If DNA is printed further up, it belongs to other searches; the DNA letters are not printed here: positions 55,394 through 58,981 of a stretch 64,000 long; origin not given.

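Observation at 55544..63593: Tandem paralogous giant secreted metzincin / PKD / TIG / Cys-repeat / dockerin-like proteins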

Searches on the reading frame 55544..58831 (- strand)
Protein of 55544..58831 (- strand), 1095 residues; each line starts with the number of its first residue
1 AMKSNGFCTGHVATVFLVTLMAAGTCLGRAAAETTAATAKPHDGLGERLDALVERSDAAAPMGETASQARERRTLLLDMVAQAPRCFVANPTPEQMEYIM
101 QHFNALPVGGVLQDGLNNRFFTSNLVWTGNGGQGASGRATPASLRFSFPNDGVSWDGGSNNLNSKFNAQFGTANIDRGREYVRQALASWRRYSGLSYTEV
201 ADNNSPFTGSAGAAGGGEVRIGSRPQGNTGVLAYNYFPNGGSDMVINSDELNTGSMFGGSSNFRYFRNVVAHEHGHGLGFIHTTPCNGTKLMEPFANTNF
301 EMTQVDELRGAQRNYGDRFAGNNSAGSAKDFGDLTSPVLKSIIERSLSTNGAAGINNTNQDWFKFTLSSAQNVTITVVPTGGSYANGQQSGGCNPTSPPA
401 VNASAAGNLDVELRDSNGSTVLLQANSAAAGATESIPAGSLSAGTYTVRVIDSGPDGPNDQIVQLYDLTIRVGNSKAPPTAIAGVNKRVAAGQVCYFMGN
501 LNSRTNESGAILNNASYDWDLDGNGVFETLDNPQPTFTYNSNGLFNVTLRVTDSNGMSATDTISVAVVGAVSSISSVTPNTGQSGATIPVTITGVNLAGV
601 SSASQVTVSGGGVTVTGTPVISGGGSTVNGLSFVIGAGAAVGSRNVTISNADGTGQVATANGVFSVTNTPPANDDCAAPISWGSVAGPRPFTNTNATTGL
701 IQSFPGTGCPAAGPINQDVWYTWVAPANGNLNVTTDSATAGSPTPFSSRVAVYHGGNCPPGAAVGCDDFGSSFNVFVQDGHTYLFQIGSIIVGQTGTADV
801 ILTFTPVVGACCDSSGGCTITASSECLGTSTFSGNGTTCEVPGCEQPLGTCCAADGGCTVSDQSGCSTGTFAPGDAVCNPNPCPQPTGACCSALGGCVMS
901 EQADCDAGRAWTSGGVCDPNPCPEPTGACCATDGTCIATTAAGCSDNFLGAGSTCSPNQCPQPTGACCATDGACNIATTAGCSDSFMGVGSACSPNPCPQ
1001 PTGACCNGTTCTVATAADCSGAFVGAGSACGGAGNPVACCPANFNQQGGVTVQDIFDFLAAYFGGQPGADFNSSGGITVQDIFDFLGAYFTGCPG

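Call 3: search_protein_families(library=pfam, proteins=[window:55544-58831:-], max_evalue=0.01)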
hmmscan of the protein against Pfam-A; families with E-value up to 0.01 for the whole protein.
window:55544-58831:- (1095 aa): 7 families
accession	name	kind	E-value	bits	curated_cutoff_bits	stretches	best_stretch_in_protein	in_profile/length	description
PF18911.6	PKD_4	-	1.7e-10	41.3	27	1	477-567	2-85/85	PKD domain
PF00413.30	Peptidase_M10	-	5.1e-08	33.4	24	1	169-316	14-159/159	Matrixin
PF04151.21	PPC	-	2.1e-07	32.1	25.9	1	361-450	3-68/70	Bacterial pre-peptidase C-terminal domain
PF00801.26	PKD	-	3.8e-07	30.4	23.5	1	513-561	28-75/80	PKD domain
PF22352.2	K319L-like_PKD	-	0.00011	22.5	27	1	514-567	28-84/84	K319L-like, PKD domain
PF23759.1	GBD_T9SS_assoc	-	0.00039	21.1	27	1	673-738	2-65/116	Galactose binding domain-like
PF01833.30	TIG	-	0.0016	18.8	20.9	1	573-665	2-83/84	IPT/TIG domain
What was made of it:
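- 57482..57751 (-): A: PPC (pre-peptidase C-terminal) domain. Pfam 32.1 bits against a cut-off of 25.9 (call 3)
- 56837..57115 (-): A: IPT/TIG-like domain (weak). 18.8 bits against a cut-off of 20.9 (call 3).
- B scores below Pfam thresholds for all its N-terminal domains (call 3).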

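Call 4: search_protein_families(library=ncbifam, proteins=[window:55544-58831:-], max_evalue=0.01)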
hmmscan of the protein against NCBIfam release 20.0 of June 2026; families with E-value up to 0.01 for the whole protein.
window:55544-58831:- (1095 aa): 2 families
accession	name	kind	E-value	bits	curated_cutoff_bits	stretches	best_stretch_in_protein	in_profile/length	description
NF041540.1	dockerin_GC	domain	4.2e-08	33.5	29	1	1040-1093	1-67/67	GC-type dockerin domain-anchored protein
TIGR04183.1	Por_Secre_tail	domain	0.0058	16.6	23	0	401-453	13-61/72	T9SS type A sorting domain-containing protein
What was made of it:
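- On T9SS C-terminal sorting domain (TIGR04183 / PF18962): Only 16.6 bits against a cut-off of 23, and located inside the PPC domain (residues 401-453) rather than at the C-terminus (call 4)
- The NCBIfam name says 'anchored' (call 4).
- Tried and rejected: The only T9SS-tail hit is sub-threshold and internal (call 4).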

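Call 8: find_homologous_proteins(query=window:55544-58831:-, max_evalue=0.00001)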
Query window:55544-58831:- (1095 aa): 458 proteins with E <= 0.00001 among 8000 candidates; the best 120 are listed.
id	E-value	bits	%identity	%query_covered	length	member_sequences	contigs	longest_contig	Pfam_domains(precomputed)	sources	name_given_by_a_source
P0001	0.0e+0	2477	100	100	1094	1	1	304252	PF00413.31,PF00801.27,PF04151.22,PF18911.7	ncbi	-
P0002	0.0e+0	1518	64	98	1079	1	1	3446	PF00801.27,PF04151.22,PF18911.7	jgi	jgi:hypothetical protein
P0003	0.0e+0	1479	69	86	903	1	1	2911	PF00413.31,PF00801.27,PF04151.22,PF23759.2,PF18911.7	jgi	jgi:hypothetical protein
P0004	0.0e+0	1222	55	93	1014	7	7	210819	PF00413.31,PF04151.22,PF18911.7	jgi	-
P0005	0.0e+0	1218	56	91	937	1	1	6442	PF00413.31,PF04151.22,PF23759.2,PF18911.7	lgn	-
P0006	0.0e+0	1164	53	93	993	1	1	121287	PF00413.31,PF04151.22,PF18911.7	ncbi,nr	ncbi:MAG: matrixin family metalloprotease [Phycisphaerales bacterium]|nr:matrixin family metalloprot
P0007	0.0e+0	1140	51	89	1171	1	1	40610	PF00413.31,PF22352.3,PF00801.27,PF18911.7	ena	-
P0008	0.0e+0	1112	52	94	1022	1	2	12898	PF00413.31,PF00801.27,PF04151.22,PF23759.2,PF18911.7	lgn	-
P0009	3.0e-279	948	38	91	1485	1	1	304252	-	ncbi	-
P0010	8.3e-266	903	46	97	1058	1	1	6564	PF00413.31,PF04151.22,PF18911.7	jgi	jgi:Matrixin/Bacterial pre-peptidase C-terminal domain/PKD domain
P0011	2.2e-262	892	49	75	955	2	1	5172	PF00801.27,PF23759.2,PF18911.7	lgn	-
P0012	1.2e-259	883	39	88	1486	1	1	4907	-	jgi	jgi:hypothetical protein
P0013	3.2e-255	868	52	57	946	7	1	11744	PF01833.31,PF18911.7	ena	-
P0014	3.5e-253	862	67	53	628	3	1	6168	PF00413.31,PF22352.3,PF00801.27,PF04151.22,PF18911.7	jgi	-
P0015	5.6e-251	854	46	79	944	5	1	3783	PF18911.7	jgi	-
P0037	6.1e-216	738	57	52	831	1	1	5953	PF00413.31,PF22352.3,PF00801.27,PF04151.22,PF00404.25,PF18911.7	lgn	-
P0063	1.3e-196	674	51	26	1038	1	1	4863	PF00801.27,PF01833.31,PF18911.7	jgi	jgi:hypothetical protein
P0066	5.1e-195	669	55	57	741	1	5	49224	PF00413.31,PF00801.27,PF04151.22,PF01833.31,PF18911.7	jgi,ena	-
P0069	7.9e-194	665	56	55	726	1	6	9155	PF00413.31,PF04151.22,PF00404.25,PF18911.7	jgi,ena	-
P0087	5.7e-185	636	52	56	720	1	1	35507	PF04151.22,PF00404.25,PF18911.7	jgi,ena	-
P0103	1.0e-179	618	53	52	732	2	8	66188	PF00413.31,PF04151.22,PF00404.25,PF18911.7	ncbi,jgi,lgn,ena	-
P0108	1.7e-178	614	51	58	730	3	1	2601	PF00413.31,PF04151.22,PF00404.25,PF18911.7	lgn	-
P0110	2.5e-178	614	51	54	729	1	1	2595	PF00404.25,PF18911.7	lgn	-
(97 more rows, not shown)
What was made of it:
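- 56837..57115 (-): PF01833 is on record for some homologues (call 8)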

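Call 10: search_solved_structures(query=window:55544-58831:-, max_evalue=1)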
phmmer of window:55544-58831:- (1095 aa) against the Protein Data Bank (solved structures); distinct sequences matched with E-value up to 1: 89 (the best 60 are shown).
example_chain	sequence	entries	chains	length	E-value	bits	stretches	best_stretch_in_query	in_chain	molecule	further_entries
9lrk_A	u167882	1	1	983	2.1e-07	32.7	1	510-600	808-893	Collagenase ColH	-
9lqj_A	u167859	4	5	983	2.1e-07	32.7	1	510-600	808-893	Collagenase ColH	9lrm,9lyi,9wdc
1hv5_A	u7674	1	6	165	1.2e-06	30.3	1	177-316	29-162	STROMELYSIN 3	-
4aqo_A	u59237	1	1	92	2.5e-06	29.2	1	472-567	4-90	COLLAGENASE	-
4jrw_A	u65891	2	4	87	6.4e-05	24.5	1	482-567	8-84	Collagenase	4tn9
2y72_A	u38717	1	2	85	0.00013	23.5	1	493-567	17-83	COLLAGENASE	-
2y3u_A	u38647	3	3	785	0.00017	23.1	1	472-567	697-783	COLLAGENASE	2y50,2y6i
1rm8_A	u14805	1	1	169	0.00021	22.8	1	179-316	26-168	Matrix metalloproteinase-16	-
1hov_A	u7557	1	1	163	0.00029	22.3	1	187-316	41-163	MATRIX METALLOPROTEINASE-2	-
1bzs_A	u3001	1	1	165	0.00075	20.9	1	168-317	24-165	NEUTROPHIL COLLAGENASE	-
1cxv_A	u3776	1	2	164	0.00076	20.9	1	181-316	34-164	PROTEIN (COLLAGENASE-3)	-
2jsd_A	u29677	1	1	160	0.00085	20.8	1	164-316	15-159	Matrix metalloproteinase-20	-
1fbl_A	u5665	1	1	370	0.0011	20.3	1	174-317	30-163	FIBROBLAST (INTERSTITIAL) COLLAGENASE (MMP-1)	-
966c_A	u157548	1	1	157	0.0012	20.3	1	176-316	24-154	MMP-1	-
1cge_A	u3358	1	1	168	0.0012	20.3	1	176-316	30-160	FIBROBLAST COLLAGENASE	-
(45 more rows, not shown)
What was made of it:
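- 57884..58327 (-): A: Peptidase_M10 (matrixin) catalytic domain. Pfam 33.4 bits against a cut-off of 24; PDB hits to MMP-11, MMP-16 and karilysin (calls 3, 10)
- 57131..57403 (-): A: PKD domain. PKD_4 at 41.3 bits; PDB hits to collagenase ColH/ColG PKD domains (calls 3, 10)
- Closest known: Clostridial collagenases ColG/ColH. Same: PKD and PPC-type accessory domains follow a zinc protease (calls 3, 10).
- Pfam M10 and MMP/karilysin PDB hits support the matrixin assignment (calls 3, 10). PPC, PKD and galactose-binding-like domains are typical of released bacterial collagenases and proteases (calls 3, 10).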

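Call 15: find_encoding_contigs(protein=P0001, flank=10000, max_places=3)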
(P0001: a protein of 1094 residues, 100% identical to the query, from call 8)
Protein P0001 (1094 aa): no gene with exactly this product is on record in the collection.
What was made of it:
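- Tried and rejected: Exact look-ups of A. The contig look-up for P0001 found nothing on record (call 15).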

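Call 16: find_encoding_contigs(protein=P0006, flank=10000, max_places=3)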
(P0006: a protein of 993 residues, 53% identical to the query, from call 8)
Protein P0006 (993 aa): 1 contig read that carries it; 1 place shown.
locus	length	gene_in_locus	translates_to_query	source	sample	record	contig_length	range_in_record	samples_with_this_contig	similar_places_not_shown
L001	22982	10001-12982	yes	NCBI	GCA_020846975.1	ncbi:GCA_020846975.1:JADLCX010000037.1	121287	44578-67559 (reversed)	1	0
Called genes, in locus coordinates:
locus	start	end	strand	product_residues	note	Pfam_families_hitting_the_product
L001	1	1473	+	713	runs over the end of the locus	PF05157:MshEN, PF00437:T2SSE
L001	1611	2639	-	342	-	PF00730:HhH-GPD, PF00633:HHH (faint), PF14815:NUDIX_4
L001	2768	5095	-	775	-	PF14849:YidC_periplas (faint), PF02096:60KD_IMP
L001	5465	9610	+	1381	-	PF23759:GBD_T9SS_assoc (weak)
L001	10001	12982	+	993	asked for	PF00413:Peptidase_M10, PF04151:PPC, PF18911:PKD_4 (weak)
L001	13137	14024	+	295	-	-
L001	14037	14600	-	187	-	-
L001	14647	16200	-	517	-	PF04293:SpoVR, PF24755:SpoVR_C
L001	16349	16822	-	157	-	-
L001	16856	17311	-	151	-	-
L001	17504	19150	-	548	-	PF07719:TPR_2 (faint), PF13181:TPR_8 (faint), PF13428:TPR_14 (faint), PF14559:TPR_19 (faint), PF13432:TPR_16 (weak), PF00685:Sulfotransfer_1, PF13469:Sulfotransfer_3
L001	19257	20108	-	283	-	-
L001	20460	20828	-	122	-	PF05258:DciA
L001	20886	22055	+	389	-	PF00005:ABC_tran, PF13304:AAA_21 (faint), PF08402:TOBE_2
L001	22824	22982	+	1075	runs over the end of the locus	PF03065:Glyco_hydro_57 (faint), PF16760:CBM53 (faint)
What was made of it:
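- Conservation of the pair: the tandem long-plus-short arrangement recurs in GCA_020846975.1 (call 16). Orthologues of both forms have similar lengths in other MAGs: P0002 at 1079 aa, P0012 at 1486 aa, and locus L001 (calls 8, 16).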

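Call 53: find_related_loci(query=window:55544-58831:-, collection=genome_contigs, flank=10000)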
Query window:55544-58831:- (1095 aa) in genome_contigs; peptide patterns used: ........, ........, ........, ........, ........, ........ (x = any residue, [..] = any of these).
20 stretches matched a pattern; 10 encode a relative of the query (tblastn E <= 1e-3); 10 distinct loci.
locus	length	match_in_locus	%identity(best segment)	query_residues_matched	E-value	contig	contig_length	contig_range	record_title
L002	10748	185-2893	48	57-1094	0e+0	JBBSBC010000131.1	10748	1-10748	MAG: Phycisphaerales bacterium isolate La6_metabat2.073 La6_metabat2.073_K_2274159_L_10748_cov_12.1305, whole genome sho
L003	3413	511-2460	49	13-666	0e+0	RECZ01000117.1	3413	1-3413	MAG: Phycisphaerales bacterium isolate DLM2.Bin74 NODE_49715_length_3413_cov_10.184, whole genome shotgun sequence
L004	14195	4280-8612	52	57-680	5e-169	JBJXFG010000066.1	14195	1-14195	MAG: Phycisphaerales bacterium isolate F1F2.bin.516 k127_3540926, whole genome shotgun sequence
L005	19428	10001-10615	51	809-1093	8e-52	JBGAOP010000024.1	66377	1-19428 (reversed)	MAG: Phycisphaerales bacterium isolate MAG_AAO_H125.69 AAOH125-69_opera_contig_1319, whole genome shotgun sequence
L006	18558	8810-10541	44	809-1095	1e-47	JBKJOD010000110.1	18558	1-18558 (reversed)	MAG: Phycisphaerales bacterium isolate ant_bin.395 k117_5360068, whole genome shotgun sequence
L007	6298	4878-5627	42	814-1093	4e-43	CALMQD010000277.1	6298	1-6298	MAG TPA_asm: uncultured Phycisphaerales bacterium isolate SRR5676451_bin.35_CONCOCT_v1.1_MAG genome assembly, contig: ER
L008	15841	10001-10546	53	801-1093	5e-42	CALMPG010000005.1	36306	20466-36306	MAG TPA_asm: uncultured Phycisphaerales bacterium isolate SRR2107171_bin.49_CONCOCT_v1.1_MAG genome assembly, contig: ER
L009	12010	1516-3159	65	671-1093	5e-30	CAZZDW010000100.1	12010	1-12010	MAG TPA_asm: uncultured Phycisphaeraceae bacterium isolate SRP263527_co2_237 genome assembly, contig: NODE_4728_length_1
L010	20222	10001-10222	68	1020-1093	5e-27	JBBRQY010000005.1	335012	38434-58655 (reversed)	MAG: Phycisphaerales bacterium isolate metawrap_la1_85 W_la1_85_k141_2205858L_335012_cov_22.9982, whole genome shotgun s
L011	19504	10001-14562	55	659-1093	2e-25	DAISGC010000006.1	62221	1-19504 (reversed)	MAG TPA_asm: Phycisphaerales bacterium isolate CTOTU1214 NODE_110_length_62221_cov_14.046167, whole genome shotgun seque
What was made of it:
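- Tried and rejected: The taxon is therefore inferred from homologues and from related loci, which are all Phycisphaerales MAGs (calls 8, 53).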
